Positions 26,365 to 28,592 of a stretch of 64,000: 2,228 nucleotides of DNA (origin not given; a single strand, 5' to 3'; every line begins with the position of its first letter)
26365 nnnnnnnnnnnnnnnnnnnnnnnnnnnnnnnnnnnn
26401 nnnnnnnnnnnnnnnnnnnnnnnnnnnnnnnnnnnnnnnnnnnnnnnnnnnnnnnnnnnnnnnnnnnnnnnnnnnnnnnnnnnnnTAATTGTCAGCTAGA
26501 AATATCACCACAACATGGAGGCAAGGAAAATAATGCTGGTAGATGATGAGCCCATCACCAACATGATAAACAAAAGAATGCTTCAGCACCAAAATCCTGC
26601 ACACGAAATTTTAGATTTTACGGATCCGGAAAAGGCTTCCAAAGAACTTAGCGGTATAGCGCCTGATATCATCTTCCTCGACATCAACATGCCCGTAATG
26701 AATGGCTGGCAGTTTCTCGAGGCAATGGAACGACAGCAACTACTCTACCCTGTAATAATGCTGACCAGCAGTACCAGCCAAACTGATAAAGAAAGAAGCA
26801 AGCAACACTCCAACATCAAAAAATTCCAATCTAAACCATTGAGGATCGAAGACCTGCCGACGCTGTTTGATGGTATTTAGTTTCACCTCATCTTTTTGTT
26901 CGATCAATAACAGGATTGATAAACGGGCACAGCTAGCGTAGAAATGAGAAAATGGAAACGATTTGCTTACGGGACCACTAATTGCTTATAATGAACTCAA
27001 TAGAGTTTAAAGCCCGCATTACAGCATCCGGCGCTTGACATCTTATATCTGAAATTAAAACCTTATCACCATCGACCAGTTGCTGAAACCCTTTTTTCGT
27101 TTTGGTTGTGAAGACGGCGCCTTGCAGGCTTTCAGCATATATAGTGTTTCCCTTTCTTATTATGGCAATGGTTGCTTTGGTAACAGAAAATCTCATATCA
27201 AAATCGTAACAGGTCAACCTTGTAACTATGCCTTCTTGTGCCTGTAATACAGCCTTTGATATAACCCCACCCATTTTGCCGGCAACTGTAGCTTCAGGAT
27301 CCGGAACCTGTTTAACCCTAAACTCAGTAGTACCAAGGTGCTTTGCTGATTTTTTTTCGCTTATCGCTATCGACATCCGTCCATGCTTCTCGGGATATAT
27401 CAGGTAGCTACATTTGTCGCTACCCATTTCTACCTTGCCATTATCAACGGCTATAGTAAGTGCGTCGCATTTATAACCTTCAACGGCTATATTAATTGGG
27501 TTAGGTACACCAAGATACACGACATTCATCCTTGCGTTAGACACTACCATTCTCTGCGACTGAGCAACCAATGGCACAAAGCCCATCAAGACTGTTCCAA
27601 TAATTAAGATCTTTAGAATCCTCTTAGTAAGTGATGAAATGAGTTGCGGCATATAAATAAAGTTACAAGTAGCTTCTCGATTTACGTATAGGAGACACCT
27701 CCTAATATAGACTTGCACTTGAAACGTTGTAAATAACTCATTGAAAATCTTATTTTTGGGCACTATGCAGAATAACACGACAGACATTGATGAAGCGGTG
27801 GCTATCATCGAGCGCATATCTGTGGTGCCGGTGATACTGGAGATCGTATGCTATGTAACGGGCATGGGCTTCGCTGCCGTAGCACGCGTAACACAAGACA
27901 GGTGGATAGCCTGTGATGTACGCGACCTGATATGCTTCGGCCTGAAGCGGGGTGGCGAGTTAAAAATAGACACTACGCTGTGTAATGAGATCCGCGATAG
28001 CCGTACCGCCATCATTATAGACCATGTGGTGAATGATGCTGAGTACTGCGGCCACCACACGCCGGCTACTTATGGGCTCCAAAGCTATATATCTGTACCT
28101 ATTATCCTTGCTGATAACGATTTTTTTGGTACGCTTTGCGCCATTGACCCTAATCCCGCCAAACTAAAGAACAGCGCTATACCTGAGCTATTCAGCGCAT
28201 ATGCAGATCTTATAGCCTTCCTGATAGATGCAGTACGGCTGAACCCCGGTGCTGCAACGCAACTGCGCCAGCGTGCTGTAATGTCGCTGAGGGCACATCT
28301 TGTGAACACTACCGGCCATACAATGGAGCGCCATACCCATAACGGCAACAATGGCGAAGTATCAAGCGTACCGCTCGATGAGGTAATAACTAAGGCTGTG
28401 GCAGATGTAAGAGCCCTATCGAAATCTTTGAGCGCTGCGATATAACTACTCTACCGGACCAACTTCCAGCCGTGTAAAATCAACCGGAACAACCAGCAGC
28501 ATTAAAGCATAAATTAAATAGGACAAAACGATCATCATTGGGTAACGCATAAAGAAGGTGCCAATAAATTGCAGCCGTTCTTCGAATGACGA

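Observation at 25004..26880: AhpD-like CxxC protein hard-wired to an ATPase-less histidine phosphoacceptor and a receiver: candidate new redox/ligand signalling module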

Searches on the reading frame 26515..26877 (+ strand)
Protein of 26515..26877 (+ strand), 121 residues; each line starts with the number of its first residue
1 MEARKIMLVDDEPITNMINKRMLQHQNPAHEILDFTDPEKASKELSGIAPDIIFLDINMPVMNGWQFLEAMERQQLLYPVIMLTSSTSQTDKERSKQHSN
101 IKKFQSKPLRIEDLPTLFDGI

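Call 3: search_protein_families(library=pfam, proteins=[window:26515-26877:+], max_evalue=1)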
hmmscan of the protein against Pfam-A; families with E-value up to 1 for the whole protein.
window:26515-26877:+ (121 aa): 2 families
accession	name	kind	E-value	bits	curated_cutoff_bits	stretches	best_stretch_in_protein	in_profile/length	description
PF00072.30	Response_reg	-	1.5e-18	67.4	30.2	1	6-116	1-108/111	Response regulator receiver domain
PF13607.11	Succ_CoA_lig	-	0.32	11.2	27.4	1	63-99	67-103/138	Succinyl-CoA ligase like flavodoxin domain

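Call 4: search_protein_families(library=ncbifam, proteins=[window:26515-26877:+], max_evalue=1)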
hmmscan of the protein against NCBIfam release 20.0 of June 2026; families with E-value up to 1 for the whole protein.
window:26515-26877:+ (121 aa): 88 families (the best 25 are shown)
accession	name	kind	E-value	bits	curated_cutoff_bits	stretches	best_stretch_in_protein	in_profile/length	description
NF001965.0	PRK00742.1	subfamily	1.7e-15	57.1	293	1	3-91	3-90/357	chemotaxis-specific protein-glutamate methyltransferase CheB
NF009206.0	PRK12555.1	subfamily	6e-12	45.2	342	1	5-91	2-87/340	chemotaxis-specific protein-glutamate methyltransferase CheB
NF007969.0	PRK10693.1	equivalog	6.3e-12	45.2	329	1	3-91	7-93/337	two-component system response regulator RssB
NF007935.0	PRK10651.1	equivalog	1.7e-10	40.5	250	1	2-91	5-94/216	two-component system response regulator NarL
NF008099.0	PRK10841.1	equivalog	8.9e-10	37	920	1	5-114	826-932/949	two-component system sensor histidine kinase RcsC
TIGR02154.1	PhoB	equivalog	2.8e-09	36.6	296.2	1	3-95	2-94/226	phosphate regulon transcriptional regulator PhoB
NF007708.0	PRK10403.1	equivalog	1.3e-08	34.6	343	1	5-91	8-94/215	nitrate/nitrite response regulator protein NarP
TIGR01818.1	ntrC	equivalog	1.4e-08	34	558.6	1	6-117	1-109/463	nitrogen regulation protein NR(I)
NF033117.2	vanR_ACDEGLN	exception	2.7e-08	33.7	350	1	6-92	1-84/226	VanR-ABDEGLN family response regulator transcription factor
NF040534.1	resp_reg_YycF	equivalog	2.7e-08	33.4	340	1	4-92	1-86/231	response regulator YycF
NF008199.0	PRK10955.1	equivalog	2.8e-08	34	341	1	4-92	2-86/232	envelope stress response regulator transcription factor CpxR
NF007419.0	PRK09958.1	equivalog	3.5e-08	33.3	251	1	6-88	3-84/204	acid-sensing system DNA-binding response regulator EvgA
NF008176.1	PRK10923.1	equivalog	3.5e-08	32.5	620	1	2-114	2-111/469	nitrogen regulation protein NR(I)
NF045717.1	DVU0259_DivK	exception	3.6e-08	33.6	160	1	3-89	2-88/117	DVU0259 family response regulator domain-containing protein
NF012227.0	AdeR_RR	equivalog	3.6e-08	33.1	340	1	5-93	13-98/239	efflux system response regulator transcription factor AdeR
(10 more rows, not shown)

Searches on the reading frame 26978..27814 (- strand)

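Call 3: search_protein_families(library=pfam, proteins=[window:26978-27814:-], max_evalue=1)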
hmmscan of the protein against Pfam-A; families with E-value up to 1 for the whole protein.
window:26978-27814:- (278 aa): 2 families
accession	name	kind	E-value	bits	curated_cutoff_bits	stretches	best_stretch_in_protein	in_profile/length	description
PF12080.14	GldM_4th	-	3.9e-15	56.9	24.6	1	171-276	1-113/114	GldM C-terminal domain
PF21602.3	GldM_3rd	-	1.1e-11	45.2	25.2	1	89-168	2-82/82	GldM third domain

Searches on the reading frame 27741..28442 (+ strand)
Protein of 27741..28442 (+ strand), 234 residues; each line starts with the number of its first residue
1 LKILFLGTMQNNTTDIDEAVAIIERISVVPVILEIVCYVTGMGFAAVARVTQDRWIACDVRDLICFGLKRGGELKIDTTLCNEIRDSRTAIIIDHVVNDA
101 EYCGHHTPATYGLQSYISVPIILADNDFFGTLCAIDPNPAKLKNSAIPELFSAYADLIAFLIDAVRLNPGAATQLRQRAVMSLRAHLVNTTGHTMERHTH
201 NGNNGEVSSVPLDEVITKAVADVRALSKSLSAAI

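Call 3: search_protein_families(library=pfam, proteins=[window:27741-28442:+], max_evalue=1)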
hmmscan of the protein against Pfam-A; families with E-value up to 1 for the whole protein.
window:27741-28442:+ (234 aa): 4 families
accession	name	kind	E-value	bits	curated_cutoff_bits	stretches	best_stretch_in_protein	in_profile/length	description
PF01590.32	GAF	-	1e-09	39.5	22.4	1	27-160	4-131/133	GAF domain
PF13185.12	GAF_2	-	0.0002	22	28.6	1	75-163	51-136/136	GAF domain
PF11836.14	Phage_TAC_11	-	0.024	15.1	27.8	1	44-85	34-76/96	Phage tail tube protein, GTA-gp10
PF08728.15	CRT10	-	0.21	10.3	23.6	1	13-55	556-597/656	CRT10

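Call 4: search_protein_families(library=ncbifam, proteins=[window:27741-28442:+], max_evalue=1)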
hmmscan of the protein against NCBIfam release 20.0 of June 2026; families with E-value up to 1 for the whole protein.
window:27741-28442:+ (234 aa): 1 family
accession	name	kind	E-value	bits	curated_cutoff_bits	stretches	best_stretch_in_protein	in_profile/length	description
TIGR01817.1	nifA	equivalog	0.0047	15.7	528.85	1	80-190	75-183/534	nif-specific transcriptional activator NifA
